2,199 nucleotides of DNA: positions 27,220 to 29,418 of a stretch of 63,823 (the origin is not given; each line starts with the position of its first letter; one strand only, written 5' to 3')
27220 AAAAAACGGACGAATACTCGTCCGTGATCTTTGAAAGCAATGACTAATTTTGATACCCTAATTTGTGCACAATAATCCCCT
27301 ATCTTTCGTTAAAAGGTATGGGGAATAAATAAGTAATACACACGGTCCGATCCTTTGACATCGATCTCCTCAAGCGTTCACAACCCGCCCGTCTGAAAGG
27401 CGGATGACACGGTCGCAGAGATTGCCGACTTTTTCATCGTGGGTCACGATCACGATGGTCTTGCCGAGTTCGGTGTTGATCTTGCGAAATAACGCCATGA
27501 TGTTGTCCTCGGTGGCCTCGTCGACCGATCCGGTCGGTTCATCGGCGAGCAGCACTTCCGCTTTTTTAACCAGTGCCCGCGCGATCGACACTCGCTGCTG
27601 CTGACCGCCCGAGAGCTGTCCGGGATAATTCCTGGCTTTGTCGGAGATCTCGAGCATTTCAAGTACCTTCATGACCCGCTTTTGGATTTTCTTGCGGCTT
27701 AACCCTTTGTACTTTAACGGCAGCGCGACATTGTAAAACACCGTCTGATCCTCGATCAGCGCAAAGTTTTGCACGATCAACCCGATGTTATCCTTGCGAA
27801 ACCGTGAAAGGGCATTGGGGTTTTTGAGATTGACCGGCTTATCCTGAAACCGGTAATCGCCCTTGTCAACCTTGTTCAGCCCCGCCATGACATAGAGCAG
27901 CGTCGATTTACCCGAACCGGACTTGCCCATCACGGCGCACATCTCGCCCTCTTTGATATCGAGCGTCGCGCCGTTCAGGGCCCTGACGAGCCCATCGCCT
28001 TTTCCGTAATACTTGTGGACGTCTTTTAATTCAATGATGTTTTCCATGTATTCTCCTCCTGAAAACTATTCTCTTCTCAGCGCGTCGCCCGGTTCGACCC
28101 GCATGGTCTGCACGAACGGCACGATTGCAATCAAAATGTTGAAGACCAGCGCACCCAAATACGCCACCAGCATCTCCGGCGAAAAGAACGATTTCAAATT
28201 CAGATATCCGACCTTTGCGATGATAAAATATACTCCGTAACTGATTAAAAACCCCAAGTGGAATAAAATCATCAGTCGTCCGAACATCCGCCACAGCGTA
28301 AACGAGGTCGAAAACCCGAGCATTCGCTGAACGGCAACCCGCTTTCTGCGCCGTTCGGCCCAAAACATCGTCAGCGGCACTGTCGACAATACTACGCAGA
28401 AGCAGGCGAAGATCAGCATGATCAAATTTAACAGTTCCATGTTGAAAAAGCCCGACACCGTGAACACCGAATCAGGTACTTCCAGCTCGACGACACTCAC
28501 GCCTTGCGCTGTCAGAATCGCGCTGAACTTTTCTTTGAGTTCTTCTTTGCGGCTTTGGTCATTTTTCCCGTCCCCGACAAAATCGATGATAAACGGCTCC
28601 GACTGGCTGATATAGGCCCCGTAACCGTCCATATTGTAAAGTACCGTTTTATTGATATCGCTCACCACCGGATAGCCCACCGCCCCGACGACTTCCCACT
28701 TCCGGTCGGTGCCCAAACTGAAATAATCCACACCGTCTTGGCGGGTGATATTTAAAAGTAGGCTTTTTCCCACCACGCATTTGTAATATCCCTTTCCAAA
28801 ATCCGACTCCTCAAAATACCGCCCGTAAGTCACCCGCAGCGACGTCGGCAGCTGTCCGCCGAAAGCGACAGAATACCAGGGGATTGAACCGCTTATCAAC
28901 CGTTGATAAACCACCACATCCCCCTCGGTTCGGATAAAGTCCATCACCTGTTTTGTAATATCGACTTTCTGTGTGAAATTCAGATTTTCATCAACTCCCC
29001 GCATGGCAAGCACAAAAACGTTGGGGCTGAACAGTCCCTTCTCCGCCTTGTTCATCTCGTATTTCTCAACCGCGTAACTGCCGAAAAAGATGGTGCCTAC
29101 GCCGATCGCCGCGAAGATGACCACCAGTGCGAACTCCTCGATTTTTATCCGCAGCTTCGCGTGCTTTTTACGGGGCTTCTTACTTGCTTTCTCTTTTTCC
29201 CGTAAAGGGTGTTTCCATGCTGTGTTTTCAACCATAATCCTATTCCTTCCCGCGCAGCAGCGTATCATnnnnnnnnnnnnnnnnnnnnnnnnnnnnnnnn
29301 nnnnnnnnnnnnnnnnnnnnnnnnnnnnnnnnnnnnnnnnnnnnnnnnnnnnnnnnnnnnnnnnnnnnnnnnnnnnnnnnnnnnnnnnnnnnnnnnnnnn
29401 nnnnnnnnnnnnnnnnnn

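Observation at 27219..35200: Low-GC island: secreted Cys-rich protein, RCC1 lipoprotein, lipocalin lipoprotein, two FtsX-like permeases and an ATPase (candidate uncharacterised bacteriocin/immunity or envelope system)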

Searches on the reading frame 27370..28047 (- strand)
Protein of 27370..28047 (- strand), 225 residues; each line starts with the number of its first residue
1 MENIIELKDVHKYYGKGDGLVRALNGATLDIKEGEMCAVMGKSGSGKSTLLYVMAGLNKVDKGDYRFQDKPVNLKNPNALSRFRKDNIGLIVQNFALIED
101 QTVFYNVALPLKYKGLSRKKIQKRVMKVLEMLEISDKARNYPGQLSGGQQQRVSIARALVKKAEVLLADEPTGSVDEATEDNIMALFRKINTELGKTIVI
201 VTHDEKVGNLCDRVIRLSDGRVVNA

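Call 3: search_protein_families(library=pfam, proteins=[window:27370-28047:-], max_evalue=0.1)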
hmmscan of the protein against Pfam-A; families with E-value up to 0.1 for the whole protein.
window:27370-28047:- (225 aa): 15 families
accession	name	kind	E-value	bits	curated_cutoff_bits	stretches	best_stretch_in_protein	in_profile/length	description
PF00005.33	ABC_tran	-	2.1e-32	113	25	1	24-172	1-136/137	ABC transporter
PF13555.12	AAA_29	-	7.1e-05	22.9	27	1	25-51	13-39/61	P-loop containing region of AAA domain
PF02463.25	SMC_N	-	7.7e-05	22.7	40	1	35-218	25-212/220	RecF/RecN/SMC N terminal domain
PF13304.12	AAA_21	-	0.0005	20.7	27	0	38-91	3-59/304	AAA domain, putative AbiEii toxin, Type IV TA system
PF13481.12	AAA_25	-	0.0018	18.3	27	1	31-55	30-54/195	AAA domain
PF20703.3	nSTAND1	-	0.0034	17.5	27.1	1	30-57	29-54/379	Novel STAND NTPase 1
PF03193.22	RsgA_GTPase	-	0.011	16.1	30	1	33-61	105-133/174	RsgA GTPase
PF25199.1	nSTAND_NTPase5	-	0.015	15.5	34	1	23-98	31-108/145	Novel STAND NTPase 5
PF09818.15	ABC_ATPase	-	0.015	14.8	23.2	0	144-185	157-198/283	P-loop domain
PF13238.12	AAA_18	-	0.042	14.8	29.4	0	39-53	3-17/128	AAA domain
PF13401.12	AAA_22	-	0.057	14.2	27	0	34-79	5-33/130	AAA domain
PF01926.29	MMR_HSR1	-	0.065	13.8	21.9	0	37-68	2-32/113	50S ribosome-binding GTPase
PF05729.18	NACHT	-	0.07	13.4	26.7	0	36-53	2-19/167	NACHT domain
PF13175.12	AAA_15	-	0.076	13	32.1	0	22-65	12-51/374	AAA ATPase domain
PF13191.12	AAA_16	-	0.099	13.6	32.6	0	24-51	12-41/167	AAA ATPase domain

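Call 4: search_protein_families(library=ncbifam, proteins=[window:27370-28047:-], max_evalue=0.1)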
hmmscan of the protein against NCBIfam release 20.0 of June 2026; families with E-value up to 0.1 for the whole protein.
window:27370-28047:- (225 aa): 197 families (the best 25 are shown)
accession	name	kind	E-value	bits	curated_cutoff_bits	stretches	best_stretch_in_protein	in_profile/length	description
TIGR03608.1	L_ocin_972_ABC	subfamily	9.3e-63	211.4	254.85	1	8-217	2-206/206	putative bacteriocin export ABC transporter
NF007826.0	PRK10535.1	equivalog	4.6e-61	206.9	966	1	1-224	1-223/648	macrolide ABC transporter ATP-binding protein/permease MacB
TIGR02673.1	FtsE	equivalog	6.6e-60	202.4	264.85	1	4-220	1-213/214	cell division ATP-binding protein FtsE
NF038007.1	ABC_ATP_DarD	equivalog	8.2e-58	195.4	375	1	5-221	2-217/218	darobactin export ABC transporter ATP-binding protein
TIGR02211.1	LolD_lipo_ex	equivalog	9e-58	195.4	307.75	1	4-223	1-220/221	lipoprotein-releasing ABC transporter ATP-binding protein LolD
NF040933.2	ABC_arch_GlcV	equivalog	8.9e-57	192.6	450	1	5-222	3-220/357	glucose ABC transporter ATP-binding protein GlcV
NF007879.0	PRK10584.1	equivalog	1.6e-54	185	336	1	2-222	4-224/228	putative ABC transporter ATP-binding protein YbbA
TIGR02982.1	heterocyst_DevA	subfamily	1.7e-54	184.8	295.8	1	4-222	1-219/220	ABC exporter ATP-binding subunit, DevA family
TIGR02314.1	ABC_MetN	equivalog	8.9e-52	176.2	499.7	1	4-224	1-221/343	methionine ABC transporter ATP-binding protein MetN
TIGR02315.1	ABC_phnC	equivalog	2.4e-50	171.2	266.1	1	4-223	1-225/243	phosphonate ABC transporter ATP-binding protein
TIGR00968.1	3a0106s01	subfamily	1.8e-48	165.2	342.75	1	5-223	1-210/237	sulfate ABC transporter ATP-binding protein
TIGR03265.1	PhnT2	equivalog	2.2e-48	165.3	457.7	1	3-223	3-214/353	putative 2-aminoethylphosphonate ABC transporter ATP-binding protein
NF008639.0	PRK11629.1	equivalog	2.4e-47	161.3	360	1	5-223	7-225/234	lipoprotein-releasing ABC transporter ATP-binding protein LolD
TIGR01187.1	potA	subfamily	3.5e-47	161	355.6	1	39-223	1-180/325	polyamine ABC transporter ATP-binding protein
NF006987.0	PRK09452.1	equivalog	2.9e-46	157.9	482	1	2-222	15-226/378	spermidine/putrescine ABC transporter ATP-binding protein PotA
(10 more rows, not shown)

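Call 42: search_solved_structures(query=window:27370-28047:-, max_evalue=1e-30)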
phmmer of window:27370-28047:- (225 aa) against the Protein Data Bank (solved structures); distinct sequences matched with E-value up to 1e-30: 106 (the best 60 are shown).
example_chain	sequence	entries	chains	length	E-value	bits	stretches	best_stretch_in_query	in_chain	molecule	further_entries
5lj9_A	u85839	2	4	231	1.3e-54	188.4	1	3-224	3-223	Macrolide export ATP-binding/permease protein MacB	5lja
8s7v_K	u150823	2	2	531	6.8e-54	186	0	3-223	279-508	Glycine betaine/carnitine/choline transport ATP-binding protein OpuCA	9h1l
5nik_J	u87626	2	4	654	1.8e-53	184.6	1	3-223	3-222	Macrolide export ATP-binding/permease protein MacB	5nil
1f3o_A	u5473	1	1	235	1.9e-52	181.3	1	5-222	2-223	HYPOTHETICAL ABC TRANSPORTER ATP-BINDING PROTEIN MJ0796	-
1l2t_A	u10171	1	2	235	4.8e-52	179.9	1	5-222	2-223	Hypothetical ABC transporter ATP-binding protein MJ0796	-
3tif_A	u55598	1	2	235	6.3e-51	176.3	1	5-222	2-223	Uncharacterized ABC transporter ATP-binding protein MJ0796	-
5lil_A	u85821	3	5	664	4.3e-50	173.6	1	3-224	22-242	Macrolide export ATP-binding/permease protein MacB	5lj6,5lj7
8j5q_D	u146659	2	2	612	7.9e-49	169.5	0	4-224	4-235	Uncharacterized ABC transporter ATP-binding protein Rv1281c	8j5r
8j5s_D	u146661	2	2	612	5.5e-48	166.7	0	4-224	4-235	Uncharacterized ABC transporter ATP-binding protein Rv1281c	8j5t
5xu1_A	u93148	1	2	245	1.1e-45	159.1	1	1-222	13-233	ABC transporter ATP-binding protein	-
9ge6_B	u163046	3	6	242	5e-45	157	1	2-222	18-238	Uncharacterized ABC transporter ATP-binding protein YbbA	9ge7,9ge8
5gko_A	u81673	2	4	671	8e-45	156.4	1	4-224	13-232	Macrolide export ATP-binding/permease protein MacB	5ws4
2it1_A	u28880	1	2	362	8.6e-45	156.3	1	19-223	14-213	362aa long hypothetical maltose/maltodextrin transport ATP-binding protein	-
7mbz_C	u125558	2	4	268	8.7e-45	156.2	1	5-224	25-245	ABC transporter, ATP-binding protein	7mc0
9o9x_A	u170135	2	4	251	1.9e-44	155.1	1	19-220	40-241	ABC transporter ATP-binding protein YtrE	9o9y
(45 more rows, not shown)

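Call 83: search_protein_families(library=padloc, proteins=[window:27370-28047:-], max_evalue=0.001)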
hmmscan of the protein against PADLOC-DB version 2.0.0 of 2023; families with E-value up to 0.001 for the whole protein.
window:27370-28047:- (225 aa): 7 families
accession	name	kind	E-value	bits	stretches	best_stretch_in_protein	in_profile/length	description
PDLC04135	mad3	-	1.6e-30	105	2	135-220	254-340/374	mads_3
PDLC04140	mad8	-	4.7e-09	34.2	1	23-207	16-236/314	mads_8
PDLC03865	LmuB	-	5.6e-07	26.1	1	155-215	919-985/1007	-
PDLC02914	ATPase-Toprim_I-B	-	8.6e-06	23.2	0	112-203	155-243/443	-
PDLC02335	AbiLi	-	1.8e-05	22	0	145-206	176-239/326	AbiLi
PDLC02980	AriA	-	1.9e-05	22.8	0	39-85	4-62/304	-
PDLC04164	AriA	-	0.00013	19.7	0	143-204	170-232/253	-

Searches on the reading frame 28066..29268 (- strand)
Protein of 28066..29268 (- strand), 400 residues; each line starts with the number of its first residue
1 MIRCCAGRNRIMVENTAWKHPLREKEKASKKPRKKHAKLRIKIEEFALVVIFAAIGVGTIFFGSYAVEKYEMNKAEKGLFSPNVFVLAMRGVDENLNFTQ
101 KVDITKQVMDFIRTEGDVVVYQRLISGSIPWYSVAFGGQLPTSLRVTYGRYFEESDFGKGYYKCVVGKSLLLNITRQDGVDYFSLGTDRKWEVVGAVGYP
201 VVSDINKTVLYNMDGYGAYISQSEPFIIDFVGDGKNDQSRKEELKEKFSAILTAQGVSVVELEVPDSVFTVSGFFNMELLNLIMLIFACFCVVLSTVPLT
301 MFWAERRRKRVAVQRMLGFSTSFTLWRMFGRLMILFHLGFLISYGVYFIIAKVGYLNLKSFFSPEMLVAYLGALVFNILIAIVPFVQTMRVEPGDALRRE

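Call 3: search_protein_families(library=pfam, proteins=[window:28066-29268:-], max_evalue=0.1)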
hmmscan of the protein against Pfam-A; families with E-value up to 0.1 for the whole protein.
window:28066-29268:- (400 aa): 1 family
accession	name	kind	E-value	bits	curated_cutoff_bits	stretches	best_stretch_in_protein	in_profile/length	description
PF02687.27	FtsX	-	7.5e-07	29.7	25.5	1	283-385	2-105/120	FtsX-like permease C-terminal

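Call 4: search_protein_families(library=ncbifam, proteins=[window:28066-29268:-], max_evalue=0.1)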
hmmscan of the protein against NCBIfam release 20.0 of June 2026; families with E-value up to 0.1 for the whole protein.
window:28066-29268:- (400 aa): 2 families
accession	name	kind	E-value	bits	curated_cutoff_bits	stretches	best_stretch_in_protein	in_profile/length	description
TIGR01654.1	bact_immun_7tm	subfamily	1.2e-05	24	189.35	1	257-380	149-266/681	bacteriocin-associated integral membrane protein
TIGR03434.1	ADOP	subfamily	0.0011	17.2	622.3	1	274-400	671-803/803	ADOP family duplicated permease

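Call 41: search_solved_structures(query=window:28066-29166:-, max_evalue=1)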
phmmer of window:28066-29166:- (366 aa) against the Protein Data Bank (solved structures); distinct sequences matched with E-value up to 1: 0.

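Call 83: search_protein_families(library=padloc, proteins=[window:28066-29166:-], max_evalue=0.001)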
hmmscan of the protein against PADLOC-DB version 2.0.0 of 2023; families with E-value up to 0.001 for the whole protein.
window:28066-29166:- (366 aa): 0 families

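Call 95: search_dna_similar(query=window:28066-29166:-, collection=plasmids, mode=protein, max_evalue=0.001, max_rows=15)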
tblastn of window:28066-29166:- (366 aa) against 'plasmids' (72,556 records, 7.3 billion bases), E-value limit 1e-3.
Records with a match: 11; places in all: 11; records where one place covers at least 80% of the query: 9.
Best place of each record, by identity: <60% 11.
By first word of the organism name: Bacillus 8; Paenibacillus 2; Clostridium 1.
By predicted mobility (MOB-suite, as given by PLSDB): non-mobilizable 10; conjugative 1.
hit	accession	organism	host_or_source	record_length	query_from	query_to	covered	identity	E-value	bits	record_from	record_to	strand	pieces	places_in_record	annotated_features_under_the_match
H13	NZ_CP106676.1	Bacillus cereus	cell culture,soil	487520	6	350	94%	23.5%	2e-4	51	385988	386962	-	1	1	ABC transporter permease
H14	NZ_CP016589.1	Bacillus thuringiensis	Mono isolate,Ginseng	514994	6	350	94%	23.5%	2e-4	51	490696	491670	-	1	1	ABC transporter permease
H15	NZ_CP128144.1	Bacillus mycoides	bacterial isolate,field soil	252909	6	350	94%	22.1%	3e-10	69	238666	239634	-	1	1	ABC transporter permease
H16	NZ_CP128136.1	Bacillus mycoides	bacterial isolate,field soil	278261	6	350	94%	22.1%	7e-10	68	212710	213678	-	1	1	ABC transporter permease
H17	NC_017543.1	Paenibacillus polymyxa M1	-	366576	4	322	87%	22.7%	7e-7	59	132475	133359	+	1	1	ABC transporter permease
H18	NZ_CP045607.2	Bacillus cereus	Whole organism,soil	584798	6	350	94%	20.9%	2e-9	67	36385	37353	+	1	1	ABC transporter permease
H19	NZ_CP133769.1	Paenibacillus polymyxa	soybean,single cell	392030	4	322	87%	22.4%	6e-6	56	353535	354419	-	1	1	ABC transporter permease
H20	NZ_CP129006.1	Bacillus cereus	cattle,Isolated from the spleen of ...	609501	6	350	94%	20.3%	2e-9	67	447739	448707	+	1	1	ABC transporter permease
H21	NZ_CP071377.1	Clostridium gasigenes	single colony,lamb meat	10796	42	365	89%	20.2%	4e-8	63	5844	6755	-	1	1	ABC transporter permease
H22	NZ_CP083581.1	Bacillus sp. PM8313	Pagrus major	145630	115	295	49%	20.2%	5e-4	50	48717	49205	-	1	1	ABC transporter permease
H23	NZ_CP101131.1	Bacillus sp. KRF7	Sebastes schlegelii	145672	115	295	49%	20.2%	5e-4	50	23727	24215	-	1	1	ABC transporter permease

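Call 96: get_annotated_region(hit=H15, flank=6000)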
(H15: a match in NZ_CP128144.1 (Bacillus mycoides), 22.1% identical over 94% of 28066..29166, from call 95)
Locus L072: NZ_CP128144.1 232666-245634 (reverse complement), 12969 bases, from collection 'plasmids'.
description: Bacillus mycoides strain SIN3.2 plasmid unnamed2, complete sequence
organism: Bacillus mycoides (NCBI taxid 1405)
taxonomy: Bacteria; Bacillota; Bacilli; Bacillales; Bacillaceae; Bacillus; Bacillus mycoides
host: -; source: bacterial isolate,field soil; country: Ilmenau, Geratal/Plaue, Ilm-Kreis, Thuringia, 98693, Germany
typing (MOB-suite, as given by PLSDB): non-mobilizable
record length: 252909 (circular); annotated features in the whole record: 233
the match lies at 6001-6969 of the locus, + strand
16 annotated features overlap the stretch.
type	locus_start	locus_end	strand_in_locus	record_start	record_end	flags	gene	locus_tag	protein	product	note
CDS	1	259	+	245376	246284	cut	-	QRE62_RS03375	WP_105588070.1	acyl-ACP desaturase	-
CDS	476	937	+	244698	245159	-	-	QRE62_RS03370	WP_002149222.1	CarD family transcriptional regulator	-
CDS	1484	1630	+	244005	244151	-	-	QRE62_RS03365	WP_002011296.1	BC1881 family protein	-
CDS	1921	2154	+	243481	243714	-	-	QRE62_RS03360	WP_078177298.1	hypothetical protein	-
CDS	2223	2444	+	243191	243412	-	-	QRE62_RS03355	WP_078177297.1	DUF2642 domain-containing protein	-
CDS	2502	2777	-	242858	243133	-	-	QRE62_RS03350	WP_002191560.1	hypothetical protein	-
CDS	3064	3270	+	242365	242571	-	-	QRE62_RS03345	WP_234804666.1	zinc-ribbon domain-containing protein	-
CDS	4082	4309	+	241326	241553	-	-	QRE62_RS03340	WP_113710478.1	methyltransferase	-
CDS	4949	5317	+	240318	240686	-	-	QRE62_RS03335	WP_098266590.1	hypothetical protein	-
CDS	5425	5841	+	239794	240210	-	-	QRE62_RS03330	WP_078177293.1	hypothetical protein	-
CDS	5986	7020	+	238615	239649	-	-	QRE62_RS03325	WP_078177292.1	ABC transporter permease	-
CDS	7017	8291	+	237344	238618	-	-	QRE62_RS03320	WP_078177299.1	permease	-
CDS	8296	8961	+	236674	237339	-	-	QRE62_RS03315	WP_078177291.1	ABC transporter ATP-binding protein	-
CDS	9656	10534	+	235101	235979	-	-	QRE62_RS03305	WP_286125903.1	hypothetical protein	-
CDS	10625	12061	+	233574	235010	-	-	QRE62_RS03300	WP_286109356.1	IS4 family transposase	-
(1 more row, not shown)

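Call 97: get_annotated_region(hit=H17, flank=6000)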
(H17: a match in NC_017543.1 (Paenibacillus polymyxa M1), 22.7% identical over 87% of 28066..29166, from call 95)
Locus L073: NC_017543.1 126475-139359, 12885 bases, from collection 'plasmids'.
description: Paenibacillus polymyxa M1 plasmid pPPM1a, complete sequence
organism: Paenibacillus polymyxa M1 (NCBI taxid 1052684)
taxonomy: Bacteria; Bacillota; Bacilli; Bacillales; Paenibacillaceae; Paenibacillus; Paenibacillus polymyxa; Paenibacillus polymyxa M1
host: -; source: -; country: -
typing (MOB-suite, as given by PLSDB): non-mobilizable; mating-pair formation MPF_F
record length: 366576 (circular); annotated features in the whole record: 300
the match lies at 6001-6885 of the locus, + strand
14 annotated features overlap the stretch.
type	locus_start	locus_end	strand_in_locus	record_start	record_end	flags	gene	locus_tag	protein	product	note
CDS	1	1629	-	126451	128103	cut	-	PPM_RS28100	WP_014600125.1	LPD1 domain-containing protein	-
CDS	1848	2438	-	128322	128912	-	-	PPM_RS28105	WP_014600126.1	hypothetical protein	-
CDS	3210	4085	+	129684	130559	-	-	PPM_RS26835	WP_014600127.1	GyrI-like domain-containing protein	-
CDS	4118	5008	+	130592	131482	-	-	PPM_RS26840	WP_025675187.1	alpha/beta fold hydrolase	-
CDS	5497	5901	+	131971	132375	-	-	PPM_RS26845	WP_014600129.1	hypothetical protein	-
CDS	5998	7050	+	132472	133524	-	-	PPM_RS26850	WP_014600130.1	ABC transporter permease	-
CDS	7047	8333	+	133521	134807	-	-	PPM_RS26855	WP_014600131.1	ABC transporter permease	-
CDS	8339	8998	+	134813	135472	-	-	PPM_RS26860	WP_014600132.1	ABC transporter ATP-binding protein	-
CDS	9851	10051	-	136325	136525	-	-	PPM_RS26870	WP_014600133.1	hypothetical protein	-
CDS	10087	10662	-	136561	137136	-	-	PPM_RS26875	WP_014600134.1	sigma-70 family RNA polymerase sigma factor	GO:0006352 - DNA-templated transcription initiation [Evidence IEA]; GO:0006355 - regulation of DNA-templated ...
CDS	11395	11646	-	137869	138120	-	-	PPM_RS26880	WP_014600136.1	hypothetical protein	-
CDS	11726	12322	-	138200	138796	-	-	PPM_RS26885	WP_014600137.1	hypothetical protein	-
CDS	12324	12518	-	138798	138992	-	-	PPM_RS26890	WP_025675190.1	hypothetical protein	-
CDS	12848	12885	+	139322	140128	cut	-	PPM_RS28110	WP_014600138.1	HD-GYP domain-containing protein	-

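Call 98: search_protein_families(library=pfam, proteins=[L072:4949-5317:+, L072:5425-5841:+, L073:5497-5901:+, L072:5986-7020:+, L072:7017-8291:+, L072:9656-10534:+], max_evalue=0.01)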
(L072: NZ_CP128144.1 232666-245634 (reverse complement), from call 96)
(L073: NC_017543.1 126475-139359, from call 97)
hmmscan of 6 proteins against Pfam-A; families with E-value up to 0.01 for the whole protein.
L072:4949-5317:+ (122 aa): 0 families

L072:5425-5841:+ (138 aa): 0 families

L073:5497-5901:+ (134 aa): 0 families

L072:5986-7020:+ (344 aa): 2 families
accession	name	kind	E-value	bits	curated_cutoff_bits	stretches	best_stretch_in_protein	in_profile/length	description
PF02687.27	FtsX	-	3.7e-06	27.4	25.5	1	227-335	2-118/120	FtsX-like permease C-terminal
PF12704.14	MacB_PCD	-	5.7e-05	23.9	27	1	80-182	82-189/207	MacB-like periplasmic core domain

L072:7017-8291:+ (424 aa): 0 families

L072:9656-10534:+ (292 aa): 0 families
